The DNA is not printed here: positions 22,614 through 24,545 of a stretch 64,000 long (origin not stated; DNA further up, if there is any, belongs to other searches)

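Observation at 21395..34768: PaaX-linked CoA-thioester catabolic supercluster with an unusual enzyme combination (candidate undescribed aerobic hybrid pathway for an amino- or hydroxy-aromatic or alicyclic acid)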

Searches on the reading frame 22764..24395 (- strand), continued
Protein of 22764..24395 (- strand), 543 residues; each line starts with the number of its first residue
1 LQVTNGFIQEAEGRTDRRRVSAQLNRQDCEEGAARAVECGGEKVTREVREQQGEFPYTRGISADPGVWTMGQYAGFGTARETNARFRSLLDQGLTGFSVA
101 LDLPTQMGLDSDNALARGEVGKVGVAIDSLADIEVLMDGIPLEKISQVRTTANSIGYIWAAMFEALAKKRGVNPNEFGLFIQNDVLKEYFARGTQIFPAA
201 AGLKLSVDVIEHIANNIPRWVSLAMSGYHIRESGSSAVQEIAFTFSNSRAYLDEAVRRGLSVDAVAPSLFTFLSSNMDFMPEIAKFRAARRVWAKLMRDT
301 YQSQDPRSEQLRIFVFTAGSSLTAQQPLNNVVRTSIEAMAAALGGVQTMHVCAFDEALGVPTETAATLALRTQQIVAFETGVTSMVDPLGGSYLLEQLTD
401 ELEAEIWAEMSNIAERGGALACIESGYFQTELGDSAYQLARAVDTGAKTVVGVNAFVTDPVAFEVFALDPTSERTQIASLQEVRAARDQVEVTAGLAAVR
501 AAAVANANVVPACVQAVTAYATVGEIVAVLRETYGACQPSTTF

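Call 24: find_homologous_proteins(query=window:22764-24395:-, max_evalue=1e-40)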
Query window:22764-24395:- (543 aa): 8000 proteins with E <= 1e-40 among 8000 candidates; the best 120 are listed.
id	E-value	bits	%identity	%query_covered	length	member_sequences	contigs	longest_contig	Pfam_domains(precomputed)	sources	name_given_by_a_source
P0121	0.0e+0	1013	92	92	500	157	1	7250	PF01642.29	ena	-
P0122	1.8e-269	913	84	91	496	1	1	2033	PF01642.29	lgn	-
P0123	1.8e-268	910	84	91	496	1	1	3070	PF01642.29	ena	-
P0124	3.2e-268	909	84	91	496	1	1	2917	PF01642.29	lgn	-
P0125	6.4e-268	908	84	91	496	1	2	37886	PF01642.29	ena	-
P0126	1.6e-266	903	82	91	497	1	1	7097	PF01642.29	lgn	-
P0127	5.3e-266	901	83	91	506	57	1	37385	PF01642.29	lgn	-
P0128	1.1e-265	900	82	91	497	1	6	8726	PF01642.29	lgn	-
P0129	4.0e-265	899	83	91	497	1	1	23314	PF01642.29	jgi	-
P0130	4.5e-265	898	83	91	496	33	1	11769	PF01642.29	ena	-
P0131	1.3e-264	897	82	91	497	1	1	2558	PF01642.29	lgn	-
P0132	2.0e-264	896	82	91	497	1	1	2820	PF01642.29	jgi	-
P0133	1.4e-263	893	82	91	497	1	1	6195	PF01642.29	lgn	-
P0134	1.9e-263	893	82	91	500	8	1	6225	PF01642.29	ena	-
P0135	2.6e-263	893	81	91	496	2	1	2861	PF01642.29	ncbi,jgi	jgi:methylmalonyl-CoA mutase N-terminal domain/subunit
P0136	4.5e-263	892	82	91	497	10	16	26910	PF01642.29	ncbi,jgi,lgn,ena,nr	ncbi:MAG: methylmalonyl-CoA mutase [Actinomycetales bacterium]|nr:methylmalonyl-CoA mutase [Actinomy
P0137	4.9e-263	892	81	91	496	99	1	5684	PF01642.29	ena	-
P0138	8.1e-263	891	82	91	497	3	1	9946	PF01642.29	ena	-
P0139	1.1e-262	890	82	91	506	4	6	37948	PF01642.29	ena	-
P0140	5.8e-262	888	81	91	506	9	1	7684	PF01642.29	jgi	-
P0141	1.1e-261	887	82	91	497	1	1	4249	PF01642.29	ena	-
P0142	1.5e-261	887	81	92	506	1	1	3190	PF01642.29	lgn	-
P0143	1.9e-261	886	81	91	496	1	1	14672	PF01642.29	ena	-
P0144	7.7e-261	884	81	91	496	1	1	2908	PF01642.29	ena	-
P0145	8.2e-261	884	81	91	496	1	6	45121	PF01642.29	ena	-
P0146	1.0e-260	884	82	92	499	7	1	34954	PF01642.29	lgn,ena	-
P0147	1.1e-260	884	81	91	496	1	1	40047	PF01642.29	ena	-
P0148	1.1e-260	884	81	91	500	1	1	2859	PF01642.29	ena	-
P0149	1.2e-260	884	81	91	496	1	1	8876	PF01642.29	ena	-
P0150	1.5e-260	883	81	91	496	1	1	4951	PF01642.29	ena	-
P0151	2.0e-260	883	82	91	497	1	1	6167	PF01642.29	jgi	jgi:methylmalonyl-CoA mutase N-terminal domain/subunit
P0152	2.8e-260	883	80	91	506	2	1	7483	PF01642.29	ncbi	-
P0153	3.4e-260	882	81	91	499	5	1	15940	PF01642.29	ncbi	-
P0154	4.1e-260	882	81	91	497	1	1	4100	PF01642.29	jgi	-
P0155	4.6e-260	882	81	91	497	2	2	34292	PF01642.29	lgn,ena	-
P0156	4.6e-260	882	81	91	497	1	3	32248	PF01642.29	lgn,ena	-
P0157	5.5e-260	882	82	91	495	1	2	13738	PF01642.29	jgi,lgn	-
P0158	6.2e-260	881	81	91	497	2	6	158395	PF01642.29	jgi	jgi:methylmalonyl-CoA mutase N-terminal domain/subunit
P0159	1.3e-259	880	82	91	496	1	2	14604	PF01642.29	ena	-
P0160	1.3e-259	880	80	91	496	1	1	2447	PF01642.29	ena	-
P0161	1.4e-259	880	82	91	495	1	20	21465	PF01642.29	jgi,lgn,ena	jgi:methylmalonyl-CoA mutase N-terminal domain/subunit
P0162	1.6e-259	880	80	91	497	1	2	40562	PF01642.29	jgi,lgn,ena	-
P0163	1.7e-259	880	82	91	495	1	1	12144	PF01642.29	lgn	-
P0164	2.8e-259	879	81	91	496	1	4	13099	PF01642.29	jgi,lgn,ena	-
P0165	3.0e-259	879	81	91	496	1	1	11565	PF01642.29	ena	-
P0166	3.2e-259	879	82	91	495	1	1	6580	PF01642.29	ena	-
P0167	3.2e-259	879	82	91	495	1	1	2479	PF01642.29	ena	-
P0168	3.7e-259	879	81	91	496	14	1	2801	PF01642.29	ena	-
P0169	3.9e-259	879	80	91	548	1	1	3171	PF01642.29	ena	-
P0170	4.1e-259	879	80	91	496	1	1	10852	PF01642.29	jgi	jgi:methylmalonyl-CoA mutase N-terminal domain/subunit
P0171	5.3e-259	878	81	91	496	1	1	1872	PF01642.29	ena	-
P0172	5.4e-259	878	80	91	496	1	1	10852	PF01642.29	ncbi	-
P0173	5.4e-259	878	82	91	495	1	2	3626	PF01642.29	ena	-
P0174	7.9e-259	878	81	91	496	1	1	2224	PF01642.29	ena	-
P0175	1.1e-258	877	81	91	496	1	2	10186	PF01642.29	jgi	-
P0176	1.4e-258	877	82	91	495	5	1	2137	PF01642.29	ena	-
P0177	1.4e-258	877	81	91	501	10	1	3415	PF01642.29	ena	-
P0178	2.1e-258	876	81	91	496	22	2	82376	PF01642.29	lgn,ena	-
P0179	2.8e-258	876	81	91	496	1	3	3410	PF01642.29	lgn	-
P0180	2.8e-258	876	81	91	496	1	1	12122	PF01642.29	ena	-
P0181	4.7e-258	875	81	91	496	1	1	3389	PF01642.29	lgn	-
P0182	5.6e-258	875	81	91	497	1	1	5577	PF01642.29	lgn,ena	-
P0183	5.8e-258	875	81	91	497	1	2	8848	PF01642.29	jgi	jgi:methylmalonyl-CoA mutase N-terminal domain/subunit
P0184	6.0e-258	875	81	91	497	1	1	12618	PF01642.29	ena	-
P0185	6.2e-258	875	81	91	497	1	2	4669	PF01642.29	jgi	-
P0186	6.8e-258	875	81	91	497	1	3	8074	PF01642.29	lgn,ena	-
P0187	7.0e-258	875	81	91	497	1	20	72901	PF01642.29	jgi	jgi:methylmalonyl-CoA mutase N-terminal domain/subunit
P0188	7.7e-258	874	81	91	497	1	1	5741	PF01642.29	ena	-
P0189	8.7e-258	874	81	91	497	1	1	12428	PF01642.29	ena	-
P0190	1.2e-257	874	81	91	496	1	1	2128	PF01642.29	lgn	-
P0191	1.6e-257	873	81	91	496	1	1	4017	PF01642.29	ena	-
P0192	2.0e-257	873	81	91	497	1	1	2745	PF01642.29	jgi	-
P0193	2.2e-257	873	81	91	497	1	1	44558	PF01642.29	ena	-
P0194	2.2e-257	873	80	91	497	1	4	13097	PF01642.29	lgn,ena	-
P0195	2.3e-257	873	80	91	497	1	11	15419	PF01642.29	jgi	jgi:methylmalonyl-CoA mutase N-terminal domain/subunit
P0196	2.3e-257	873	81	91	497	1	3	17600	PF01642.29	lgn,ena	-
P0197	2.4e-257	873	81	91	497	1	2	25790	PF01642.29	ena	-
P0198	2.4e-257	873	80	91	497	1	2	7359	PF01642.29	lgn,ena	-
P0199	2.4e-257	873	81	91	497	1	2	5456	PF01642.29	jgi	-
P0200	2.5e-257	873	80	91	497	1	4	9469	PF01642.29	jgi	jgi:methylmalonyl-CoA mutase N-terminal domain/subunit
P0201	2.5e-257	873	80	91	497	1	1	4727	PF01642.29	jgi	-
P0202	2.6e-257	873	81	91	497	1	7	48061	PF01642.29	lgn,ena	-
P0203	2.7e-257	873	80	91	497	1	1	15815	PF01642.29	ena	-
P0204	2.7e-257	873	81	91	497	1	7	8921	PF01642.29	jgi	-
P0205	2.8e-257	873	80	91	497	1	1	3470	PF01642.29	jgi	-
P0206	3.4e-257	872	80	91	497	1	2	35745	PF01642.29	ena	-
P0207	3.9e-257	872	80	91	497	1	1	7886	PF01642.29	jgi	jgi:methylmalonyl-CoA mutase N-terminal domain/subunit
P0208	5.3e-257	872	80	91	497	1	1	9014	PF01642.29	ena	-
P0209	5.7e-257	872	80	91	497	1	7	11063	PF01642.29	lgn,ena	-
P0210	5.8e-257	872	81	91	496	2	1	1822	PF01642.29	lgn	-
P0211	1.1e-256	871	80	91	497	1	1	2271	PF01642.29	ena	-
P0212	1.8e-256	870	80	91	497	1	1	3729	PF01642.29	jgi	-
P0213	2.0e-256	870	81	91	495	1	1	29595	PF01642.29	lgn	-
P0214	2.2e-256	870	80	91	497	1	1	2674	PF01642.29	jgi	-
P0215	2.4e-256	870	80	91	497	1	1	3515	PF01642.29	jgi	-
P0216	2.6e-256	869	80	91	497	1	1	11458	PF01642.29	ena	-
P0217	1.8e-255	867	80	91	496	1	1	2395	PF01642.29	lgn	-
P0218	2.3e-255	866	80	91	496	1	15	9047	PF01642.29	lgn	-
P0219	2.9e-255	866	79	91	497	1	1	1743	PF01642.29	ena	-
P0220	7.1e-255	865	80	91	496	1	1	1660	PF01642.29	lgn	-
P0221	1.1e-254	864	78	91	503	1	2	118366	PF01642.29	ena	-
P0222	5.7e-254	862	78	91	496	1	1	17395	PF01642.29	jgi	-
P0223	8.2e-254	861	78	91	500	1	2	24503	PF01642.29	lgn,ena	-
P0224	1.7e-253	860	79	92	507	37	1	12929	PF01642.29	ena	-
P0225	2.0e-253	860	80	91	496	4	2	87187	PF01642.29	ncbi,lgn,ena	-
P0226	5.6e-253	858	79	91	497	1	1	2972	PF01642.29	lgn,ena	-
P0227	7.7e-253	858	78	92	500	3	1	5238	PF01642.29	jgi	jgi:methylmalonyl-CoA mutase, N-terminal domain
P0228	9.6e-253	858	78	91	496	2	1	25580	PF01642.29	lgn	-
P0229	1.4e-252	857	79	91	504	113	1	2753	PF01642.29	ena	-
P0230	7.7e-252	855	78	91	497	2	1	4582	PF01642.29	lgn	-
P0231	1.2e-250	851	78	91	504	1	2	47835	PF01642.29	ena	-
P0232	1.6e-250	850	78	91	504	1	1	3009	PF01642.29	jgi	jgi:methylmalonyl-CoA mutase N-terminal domain/subunit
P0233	1.6e-250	850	78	91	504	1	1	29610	PF01642.29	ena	-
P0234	2.0e-250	850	78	91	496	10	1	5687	PF01642.29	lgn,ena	-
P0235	2.1e-250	850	78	92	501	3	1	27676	PF01642.29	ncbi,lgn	-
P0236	2.2e-250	850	78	91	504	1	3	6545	PF01642.29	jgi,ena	jgi:methylmalonyl-CoA mutase N-terminal domain/subunit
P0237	2.8e-250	850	78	91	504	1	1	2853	PF01642.29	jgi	jgi:methylmalonyl-CoA mutase N-terminal domain/subunit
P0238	3.3e-250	849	78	91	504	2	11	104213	PF01642.29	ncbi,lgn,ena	-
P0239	3.5e-250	849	77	92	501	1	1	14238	PF01642.29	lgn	-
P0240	4.1e-250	849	78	91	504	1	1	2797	PF01642.29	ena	-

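Call 25: find_encoding_contigs(protein=P0158, flank=10000, max_places=2)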
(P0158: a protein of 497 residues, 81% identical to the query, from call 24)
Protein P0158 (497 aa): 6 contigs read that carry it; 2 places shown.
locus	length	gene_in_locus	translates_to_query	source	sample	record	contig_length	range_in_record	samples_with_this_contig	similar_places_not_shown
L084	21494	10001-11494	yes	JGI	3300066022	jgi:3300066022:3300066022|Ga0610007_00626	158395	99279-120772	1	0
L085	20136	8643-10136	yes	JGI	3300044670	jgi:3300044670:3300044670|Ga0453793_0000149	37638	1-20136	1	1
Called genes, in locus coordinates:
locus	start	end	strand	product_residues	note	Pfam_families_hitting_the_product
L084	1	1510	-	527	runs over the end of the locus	PF00890:FAD_binding_2 (weak), PF01266:DAO, PF01946:Thi4 (weak), PF03486:HI0933_like (faint), PF12831:FAD_oxidored (weak), PF13450:NAD_binding_8, PF01593:Amino_oxidase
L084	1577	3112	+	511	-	PF00070:Pyr_redox (faint), PF01266:DAO, PF01593:Amino_oxidase, PF03486:HI0933_like (faint), PF12831:FAD_oxidored (weak), PF13450:NAD_binding_8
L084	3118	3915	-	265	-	PF00378:ECH_1, PF16113:ECH_2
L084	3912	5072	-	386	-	PF00108:Thiolase_N, PF02803:Thiolase_C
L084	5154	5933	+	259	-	PF00106:adh_short, PF08659:KR, PF13561:adh_short_C2, PF23441:SDR (weak)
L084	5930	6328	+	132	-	PF01042:Ribonuc_L-PSP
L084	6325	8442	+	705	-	PF02629:CoA_binding, PF13380:CoA_binding_2, PF13607:Succ_CoA_lig, PF19045:Ligase_CoA_2, PF13549:ATP-grasp_5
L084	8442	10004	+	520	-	PF00501:AMP-binding, PF13193:AMP-binding_C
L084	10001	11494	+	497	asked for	PF01642:MM_CoA_mutase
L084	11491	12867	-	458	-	PF00390:malic, PF03949:Malic_M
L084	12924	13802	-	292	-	PF07848:PaaX, PF20803:PaaX_M, PF08223:PaaX_C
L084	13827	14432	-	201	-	PF03358:FMN_red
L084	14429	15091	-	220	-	PF00258:Flavodoxin_1 (weak), PF02525:Flavodoxin_2 (weak), PF03358:FMN_red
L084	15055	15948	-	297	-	PF00165:HTH_AraC (weak), PF12833:HTH_18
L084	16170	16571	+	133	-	PF02310:B12-binding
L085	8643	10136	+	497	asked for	PF01642:MM_CoA_mutase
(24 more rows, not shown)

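Call 26: find_encoding_contigs(protein=P0221, flank=10000, max_places=1)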
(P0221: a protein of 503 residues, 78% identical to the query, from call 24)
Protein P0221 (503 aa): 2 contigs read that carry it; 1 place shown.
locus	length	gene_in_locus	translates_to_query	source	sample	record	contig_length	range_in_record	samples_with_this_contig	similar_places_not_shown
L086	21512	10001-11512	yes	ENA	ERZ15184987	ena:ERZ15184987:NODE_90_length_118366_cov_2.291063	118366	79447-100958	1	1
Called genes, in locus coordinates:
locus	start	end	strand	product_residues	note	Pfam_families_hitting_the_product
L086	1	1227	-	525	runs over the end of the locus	PF01266:DAO (weak), PF01593:Amino_oxidase, PF12831:FAD_oxidored (faint), PF13450:NAD_binding_8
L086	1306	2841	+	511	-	PF01266:DAO, PF01593:Amino_oxidase, PF03486:HI0933_like (faint), PF13450:NAD_binding_8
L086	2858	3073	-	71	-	-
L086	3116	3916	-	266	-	PF00378:ECH_1, PF16113:ECH_2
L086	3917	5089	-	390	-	PF00108:Thiolase_N, PF02803:Thiolase_C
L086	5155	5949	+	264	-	PF00106:adh_short, PF08659:KR, PF23441:SDR (weak), PF13460:NAD_binding_10, PF13561:adh_short_C2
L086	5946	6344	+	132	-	PF01042:Ribonuc_L-PSP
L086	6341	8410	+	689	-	PF02629:CoA_binding, PF13380:CoA_binding_2, PF13607:Succ_CoA_lig, PF19045:Ligase_CoA_2, PF13549:ATP-grasp_5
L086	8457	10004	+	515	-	PF00501:AMP-binding, PF13193:AMP-binding_C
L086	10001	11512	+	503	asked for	PF01642:MM_CoA_mutase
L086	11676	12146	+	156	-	PF00011:HSP20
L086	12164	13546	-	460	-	PF00390:malic, PF03949:Malic_M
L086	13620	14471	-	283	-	PF07848:PaaX, PF20803:PaaX_M, PF08223:PaaX_C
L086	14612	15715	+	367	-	PF00296:Bac_luciferase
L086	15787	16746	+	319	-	PF00165:HTH_AraC (faint), PF12833:HTH_18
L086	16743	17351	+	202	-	PF02525:Flavodoxin_2 (weak), PF03358:FMN_red, PF00258:Flavodoxin_1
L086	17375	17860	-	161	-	PF12802:MarR_2, PF01047:MarR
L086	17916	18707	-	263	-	PF00480:ROK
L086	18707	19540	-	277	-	PF00557:Peptidase_M24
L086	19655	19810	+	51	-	-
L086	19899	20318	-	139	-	-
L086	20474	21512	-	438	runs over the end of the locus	PF05977:MFS_3, PF07690:MFS_1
